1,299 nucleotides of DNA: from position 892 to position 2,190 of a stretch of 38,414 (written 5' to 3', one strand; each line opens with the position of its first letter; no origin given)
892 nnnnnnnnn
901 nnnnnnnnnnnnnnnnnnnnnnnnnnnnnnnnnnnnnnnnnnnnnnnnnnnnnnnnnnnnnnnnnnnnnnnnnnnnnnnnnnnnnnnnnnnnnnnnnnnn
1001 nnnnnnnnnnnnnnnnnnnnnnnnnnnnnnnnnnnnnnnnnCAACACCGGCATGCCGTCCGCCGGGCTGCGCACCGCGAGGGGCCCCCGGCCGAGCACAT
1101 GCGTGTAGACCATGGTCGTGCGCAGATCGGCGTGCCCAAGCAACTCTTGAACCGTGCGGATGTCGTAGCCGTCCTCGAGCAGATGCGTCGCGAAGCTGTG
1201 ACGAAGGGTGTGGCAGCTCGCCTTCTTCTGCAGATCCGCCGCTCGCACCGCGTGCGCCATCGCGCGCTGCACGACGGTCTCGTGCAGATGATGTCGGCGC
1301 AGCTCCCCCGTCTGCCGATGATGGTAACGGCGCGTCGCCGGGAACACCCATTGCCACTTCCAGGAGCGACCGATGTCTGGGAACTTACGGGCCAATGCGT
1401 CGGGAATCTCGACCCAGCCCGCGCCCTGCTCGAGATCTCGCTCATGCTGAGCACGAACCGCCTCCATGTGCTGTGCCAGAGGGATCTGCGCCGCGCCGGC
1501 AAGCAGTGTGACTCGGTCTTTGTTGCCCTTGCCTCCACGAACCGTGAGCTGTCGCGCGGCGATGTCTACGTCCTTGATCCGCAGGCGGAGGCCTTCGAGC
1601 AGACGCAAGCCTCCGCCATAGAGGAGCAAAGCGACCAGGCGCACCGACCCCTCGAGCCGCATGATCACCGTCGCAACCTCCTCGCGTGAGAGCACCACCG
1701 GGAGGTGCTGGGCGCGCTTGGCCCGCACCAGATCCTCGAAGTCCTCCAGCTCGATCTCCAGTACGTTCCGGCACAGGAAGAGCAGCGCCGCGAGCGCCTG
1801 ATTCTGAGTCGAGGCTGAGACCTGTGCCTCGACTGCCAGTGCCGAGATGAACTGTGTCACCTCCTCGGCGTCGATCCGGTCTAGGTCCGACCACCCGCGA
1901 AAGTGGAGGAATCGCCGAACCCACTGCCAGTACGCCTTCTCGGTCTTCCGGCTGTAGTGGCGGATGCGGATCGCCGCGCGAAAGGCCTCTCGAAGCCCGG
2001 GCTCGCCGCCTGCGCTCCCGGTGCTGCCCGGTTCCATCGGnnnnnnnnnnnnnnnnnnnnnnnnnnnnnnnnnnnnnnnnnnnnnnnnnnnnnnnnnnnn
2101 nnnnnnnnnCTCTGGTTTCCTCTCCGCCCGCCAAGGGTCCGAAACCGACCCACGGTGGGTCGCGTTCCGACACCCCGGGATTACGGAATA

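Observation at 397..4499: Integron-type integrase in a non-canonical context: co-directional small-gene island, no recognisable attI/attC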

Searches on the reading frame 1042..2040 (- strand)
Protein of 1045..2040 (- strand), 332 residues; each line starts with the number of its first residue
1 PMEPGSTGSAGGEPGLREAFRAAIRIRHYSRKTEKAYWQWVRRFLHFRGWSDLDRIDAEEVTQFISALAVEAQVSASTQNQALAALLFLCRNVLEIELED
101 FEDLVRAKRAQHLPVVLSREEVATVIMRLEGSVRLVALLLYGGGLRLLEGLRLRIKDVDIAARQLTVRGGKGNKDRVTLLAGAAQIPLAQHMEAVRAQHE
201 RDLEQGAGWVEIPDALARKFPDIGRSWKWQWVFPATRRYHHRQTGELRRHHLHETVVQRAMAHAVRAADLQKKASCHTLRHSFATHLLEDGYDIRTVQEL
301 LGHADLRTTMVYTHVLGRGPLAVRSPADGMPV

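Call 11: find_related_loci(query=window:1045-2040:-, collection=genome_contigs, flank=10000)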
Query window:1045-2040:- (332 aa) in genome_contigs; peptide patterns used: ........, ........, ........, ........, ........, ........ (x = any residue, [..] = any of these).
599 stretches matched a pattern (row limit reached: there are more); 508 encode a relative of the query (tblastn E <= 1e-3); the best 80 are kept; 80 distinct loci.
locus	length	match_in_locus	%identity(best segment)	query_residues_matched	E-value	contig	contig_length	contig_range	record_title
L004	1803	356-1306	63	14-330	7e-139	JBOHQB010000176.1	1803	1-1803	MAG: Candidatus Rokuibacteriota bacterium isolate H1-B1_metabat2.bin.40_sub k127_2210237, whole genome shotgun sequence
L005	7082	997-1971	59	5-330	2e-122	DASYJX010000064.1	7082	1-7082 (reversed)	MAG TPA_asm: Steroidobacteraceae bacterium isolate SMAG_U4306 k141_62936, whole genome shotgun sequence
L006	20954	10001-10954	59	13-330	9e-120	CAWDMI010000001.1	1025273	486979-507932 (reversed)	MAG: uncultured delta proteobacterium isolate MFD04944.bin.2.54 genome assembly, contig: contig_16567, whole genome shot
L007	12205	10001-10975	58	4-328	8e-117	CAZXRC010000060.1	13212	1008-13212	MAG TPA_asm: uncultured Gemmatimonadaceae bacterium isolate SRP237561_co1_380 genome assembly, contig: NODE_8590_length_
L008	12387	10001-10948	59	16-331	2e-116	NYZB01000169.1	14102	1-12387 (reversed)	MAG: Deltaproteobacteria bacterium isolate ARS66 MHASMcontig_430583, whole genome shotgun sequence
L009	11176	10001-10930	61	21-330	2e-116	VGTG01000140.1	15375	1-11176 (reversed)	MAG: Deltaproteobacteria bacterium isolate K_DeepCast_65m_m2_035 K_DeepCast_65m_m2_035_Ga0194128_10006721, whole genome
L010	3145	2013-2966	56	13-330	2e-119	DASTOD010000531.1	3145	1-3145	MAG TPA_asm: Candidatus Binatia bacterium isolate SMAG_U2161 k141_617712, whole genome shotgun sequence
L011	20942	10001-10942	59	16-328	3e-114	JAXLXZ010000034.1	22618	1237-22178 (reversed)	MAG: Gemmatimonadales bacterium isolate STL-GEM5 C2.198.fa-34, whole genome shotgun sequence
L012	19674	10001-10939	60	16-328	4e-114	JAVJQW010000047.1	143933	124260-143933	MAG: Deltaproteobacteria bacterium isolate D1-CHI-08 k141_26622, whole genome shotgun sequence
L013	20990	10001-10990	55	2-330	9e-114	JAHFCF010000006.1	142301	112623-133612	MAG: Elusimicrobia bacterium isolate nzgw215 NODE_45_length_142302_cov_5.353106, whole genome shotgun sequence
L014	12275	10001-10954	55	11-328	1e-113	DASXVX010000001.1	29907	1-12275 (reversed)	MAG TPA_asm: Symbiobacteriaceae bacterium isolate SMAG_U4756 k141_61422, whole genome shotgun sequence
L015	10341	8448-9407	59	11-328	2e-113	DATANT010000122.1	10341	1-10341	MAG TPA_asm: Gemmatimonadaceae bacterium isolate SMAG_U7026 k141_441130, whole genome shotgun sequence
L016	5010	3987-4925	56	16-328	6e-113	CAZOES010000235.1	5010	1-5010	MAG TPA_asm: uncultured Gemmatimonadaceae bacterium isolate SRP237561_co1_305 genome assembly, contig: NODE_37070_length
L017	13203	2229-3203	55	1-328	1e-112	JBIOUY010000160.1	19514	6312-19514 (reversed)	MAG: Gemmatimonadales bacterium isolate MAG122 k127_2942196, whole genome shotgun sequence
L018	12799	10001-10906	60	27-328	6e-113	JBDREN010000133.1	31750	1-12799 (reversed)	MAG: Elusimicrobiota bacterium isolate MEGAHIT-group-1.316 k141_6615872, whole genome shotgun sequence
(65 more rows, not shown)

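Call 50: find_homologous_proteins(query=window:1042-2037:-, max_evalue=1e-60)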
Query window:1042-2037:- (332 aa): 7974 proteins with E <= 1e-60 among 8000 candidates; the best 120 are listed.
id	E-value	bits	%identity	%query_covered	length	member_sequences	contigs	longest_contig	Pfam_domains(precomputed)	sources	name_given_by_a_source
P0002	2.9e-216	735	100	100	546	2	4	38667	PF13495.13,PF00589.28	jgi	-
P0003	3.2e-130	453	65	97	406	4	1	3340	PF13495.13,PF00589.28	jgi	jgi:integron integrase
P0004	3.2e-129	449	65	97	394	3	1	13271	PF13495.13,PF00589.28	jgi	jgi:integron integrase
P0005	3.6e-128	446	63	96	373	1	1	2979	PF13495.13,PF00589.28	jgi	jgi:integron integrase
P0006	9.7e-128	444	64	98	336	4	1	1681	PF13495.13,PF00589.28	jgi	-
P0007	1.8e-127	444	65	95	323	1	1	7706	PF13495.13,PF00589.28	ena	-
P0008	1.8e-127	443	62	98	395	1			PF13495.13,PF00589.28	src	-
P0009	1.9e-127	443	63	98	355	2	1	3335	PF13495.13,PF00589.28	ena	-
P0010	3.3e-127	443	64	99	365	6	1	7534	PF13495.13,PF00589.28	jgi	jgi:integron integrase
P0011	3.7e-127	442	64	98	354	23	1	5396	PF13495.13,PF00589.28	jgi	jgi:integron integrase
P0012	3.8e-127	442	67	93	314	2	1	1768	PF13495.13,PF00589.28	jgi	jgi:integron integrase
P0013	5.0e-127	442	64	96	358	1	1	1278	PF13495.13,PF00589.28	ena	-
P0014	5.2e-127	442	63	100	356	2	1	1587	PF13495.13,PF00589.28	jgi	jgi:integron integrase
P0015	6.3e-127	442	63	97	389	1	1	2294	PF13495.13,PF00589.28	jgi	-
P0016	7.3e-127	441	65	95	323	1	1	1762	PF13495.13,PF00589.28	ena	-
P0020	1.1e-126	441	63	96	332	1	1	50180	PF13495.13,PF00589.28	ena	-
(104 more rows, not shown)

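Call 51: find_encoding_contigs(protein=P0004, flank=10000, max_places=2)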
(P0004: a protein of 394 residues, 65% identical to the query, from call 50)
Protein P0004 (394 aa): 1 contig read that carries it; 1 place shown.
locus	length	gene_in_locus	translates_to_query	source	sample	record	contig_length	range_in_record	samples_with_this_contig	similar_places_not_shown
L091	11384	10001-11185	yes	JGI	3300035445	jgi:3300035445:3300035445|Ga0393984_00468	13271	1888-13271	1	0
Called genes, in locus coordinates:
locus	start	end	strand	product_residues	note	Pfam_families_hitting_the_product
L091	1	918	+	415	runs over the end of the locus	-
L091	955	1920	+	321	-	-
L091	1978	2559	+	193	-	-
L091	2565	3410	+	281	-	-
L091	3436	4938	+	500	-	-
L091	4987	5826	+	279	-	PF00753:Lactamase_B, PF12706:Lactamase_B_2 (weak)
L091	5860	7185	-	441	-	PF01547:SBP_bac_1, PF13416:SBP_bac_8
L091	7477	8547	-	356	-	PF00296:Bac_luciferase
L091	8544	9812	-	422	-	-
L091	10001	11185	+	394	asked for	PF13495:Phage_int_SAM_4, PF00589:Phage_integrase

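Call 52: find_encoding_contigs(protein=P0020, flank=10000, max_places=2)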
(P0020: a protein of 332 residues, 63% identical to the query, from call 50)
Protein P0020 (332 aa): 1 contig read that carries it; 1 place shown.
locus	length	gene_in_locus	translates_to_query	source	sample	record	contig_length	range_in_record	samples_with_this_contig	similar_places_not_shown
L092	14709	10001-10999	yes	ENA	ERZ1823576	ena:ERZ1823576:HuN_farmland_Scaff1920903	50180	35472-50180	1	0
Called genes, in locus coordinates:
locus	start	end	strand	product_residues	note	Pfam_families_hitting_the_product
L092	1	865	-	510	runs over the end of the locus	PF00884:Sulfatase, PF01663:Phosphodiest (faint), PF14707:Sulfatase_C (weak)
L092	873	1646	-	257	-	PF00561:Abhydrolase_1, PF12146:Hydrolase_4, PF12697:Abhydrolase_6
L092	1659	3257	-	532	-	PF00496:SBP_bac_5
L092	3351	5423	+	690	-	PF00456:Transketolase_N, PF02779:Transket_pyr, PF22613:Transketolase_C_1, PF02780:Transketolase_C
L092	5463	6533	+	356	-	PF00389:2-Hacid_dh, PF02826:2-Hacid_dh_C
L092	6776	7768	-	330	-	PF00248:Aldo_ket_red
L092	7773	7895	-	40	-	-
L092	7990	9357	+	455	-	PF03219:TLC (faint), PF07690:MFS_1 (weak)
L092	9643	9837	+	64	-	-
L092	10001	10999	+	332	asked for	PF13495:Phage_int_SAM_4, PF00589:Phage_integrase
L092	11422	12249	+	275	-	PF04392:ABC_sub_bind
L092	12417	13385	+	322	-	PF04392:ABC_sub_bind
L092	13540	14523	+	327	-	PF04392:ABC_sub_bind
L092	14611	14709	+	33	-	?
